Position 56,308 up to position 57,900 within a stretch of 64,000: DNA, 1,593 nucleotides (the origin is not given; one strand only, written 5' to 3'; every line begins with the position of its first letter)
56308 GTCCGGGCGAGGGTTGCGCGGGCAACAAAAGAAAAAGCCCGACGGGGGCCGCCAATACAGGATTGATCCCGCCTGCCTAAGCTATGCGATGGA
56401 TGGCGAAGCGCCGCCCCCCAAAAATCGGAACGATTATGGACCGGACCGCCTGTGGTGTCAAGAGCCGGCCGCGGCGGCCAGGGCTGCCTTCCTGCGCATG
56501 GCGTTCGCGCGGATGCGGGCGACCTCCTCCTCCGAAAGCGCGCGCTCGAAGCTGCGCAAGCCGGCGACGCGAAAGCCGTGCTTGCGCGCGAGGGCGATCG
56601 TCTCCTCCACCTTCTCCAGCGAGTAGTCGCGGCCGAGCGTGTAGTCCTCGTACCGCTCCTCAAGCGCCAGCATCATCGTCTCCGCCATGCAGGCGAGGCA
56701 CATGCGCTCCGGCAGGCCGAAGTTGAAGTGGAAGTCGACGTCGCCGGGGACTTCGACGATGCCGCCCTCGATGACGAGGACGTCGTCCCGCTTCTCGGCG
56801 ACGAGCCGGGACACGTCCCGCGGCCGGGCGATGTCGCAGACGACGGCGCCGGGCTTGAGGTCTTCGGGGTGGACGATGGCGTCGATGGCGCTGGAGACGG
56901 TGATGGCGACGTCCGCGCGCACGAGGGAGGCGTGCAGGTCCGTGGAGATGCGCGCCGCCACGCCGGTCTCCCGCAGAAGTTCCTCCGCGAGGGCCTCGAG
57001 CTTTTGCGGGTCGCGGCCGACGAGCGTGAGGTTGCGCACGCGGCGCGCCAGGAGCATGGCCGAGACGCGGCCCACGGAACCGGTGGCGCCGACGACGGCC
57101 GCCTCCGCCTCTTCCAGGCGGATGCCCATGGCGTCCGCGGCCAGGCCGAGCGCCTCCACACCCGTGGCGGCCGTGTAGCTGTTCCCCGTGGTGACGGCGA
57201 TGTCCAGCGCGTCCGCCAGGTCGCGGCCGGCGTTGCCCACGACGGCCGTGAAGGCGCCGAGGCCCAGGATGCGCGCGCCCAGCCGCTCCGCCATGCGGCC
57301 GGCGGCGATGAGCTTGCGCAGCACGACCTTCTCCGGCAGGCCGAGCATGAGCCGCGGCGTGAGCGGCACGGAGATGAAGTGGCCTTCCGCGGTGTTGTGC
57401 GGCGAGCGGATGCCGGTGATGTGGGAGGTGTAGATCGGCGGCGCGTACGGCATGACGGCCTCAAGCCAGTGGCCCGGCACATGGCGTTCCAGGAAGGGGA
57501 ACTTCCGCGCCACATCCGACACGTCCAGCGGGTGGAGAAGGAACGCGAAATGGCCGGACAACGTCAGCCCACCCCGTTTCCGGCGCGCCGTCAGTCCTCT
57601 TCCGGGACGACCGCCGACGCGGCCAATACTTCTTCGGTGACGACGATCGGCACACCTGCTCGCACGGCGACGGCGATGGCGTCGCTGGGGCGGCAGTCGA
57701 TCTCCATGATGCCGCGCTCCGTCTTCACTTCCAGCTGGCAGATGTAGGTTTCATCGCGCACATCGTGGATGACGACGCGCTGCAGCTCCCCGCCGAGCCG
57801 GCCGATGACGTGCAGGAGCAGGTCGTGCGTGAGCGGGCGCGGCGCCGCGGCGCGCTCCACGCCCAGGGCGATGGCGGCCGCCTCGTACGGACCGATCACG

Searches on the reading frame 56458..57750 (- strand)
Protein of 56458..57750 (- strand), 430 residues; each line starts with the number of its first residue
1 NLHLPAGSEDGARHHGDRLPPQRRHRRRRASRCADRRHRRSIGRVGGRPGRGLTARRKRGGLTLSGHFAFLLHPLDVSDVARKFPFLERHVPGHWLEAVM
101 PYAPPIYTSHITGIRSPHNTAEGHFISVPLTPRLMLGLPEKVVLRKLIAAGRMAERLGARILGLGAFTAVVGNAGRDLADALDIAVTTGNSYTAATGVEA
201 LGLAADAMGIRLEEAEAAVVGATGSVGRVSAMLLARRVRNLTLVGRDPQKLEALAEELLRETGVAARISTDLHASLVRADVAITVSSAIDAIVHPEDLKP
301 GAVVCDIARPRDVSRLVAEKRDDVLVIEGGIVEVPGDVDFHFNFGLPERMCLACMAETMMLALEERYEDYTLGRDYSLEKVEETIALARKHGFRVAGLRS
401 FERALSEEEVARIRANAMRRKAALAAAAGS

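Call 77: search_protein_families(library=pfam, proteins=[window:56458-57750:-], max_evalue=0.001)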
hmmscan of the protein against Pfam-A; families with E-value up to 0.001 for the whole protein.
window:56458-57750:- (430 aa): 3 families
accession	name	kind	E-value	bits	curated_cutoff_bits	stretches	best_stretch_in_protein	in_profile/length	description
PF01488.26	Shikimate_DH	-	1.4e-12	48.3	24.3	1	204-321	3-125/138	Shikimate / quinate 5-dehydrogenase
PF02882.25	THF_DHG_CYH_C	-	7.3e-05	22.6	27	0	206-312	28-112/160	Tetrahydrofolate dehydrogenase/cyclohydrolase, NAD(P)-binding domain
PF03435.24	Sacchrp_dh_NADP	-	0.00099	19.9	25.1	0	219-273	3-58/129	Saccharopine dehydrogenase NADP binding domain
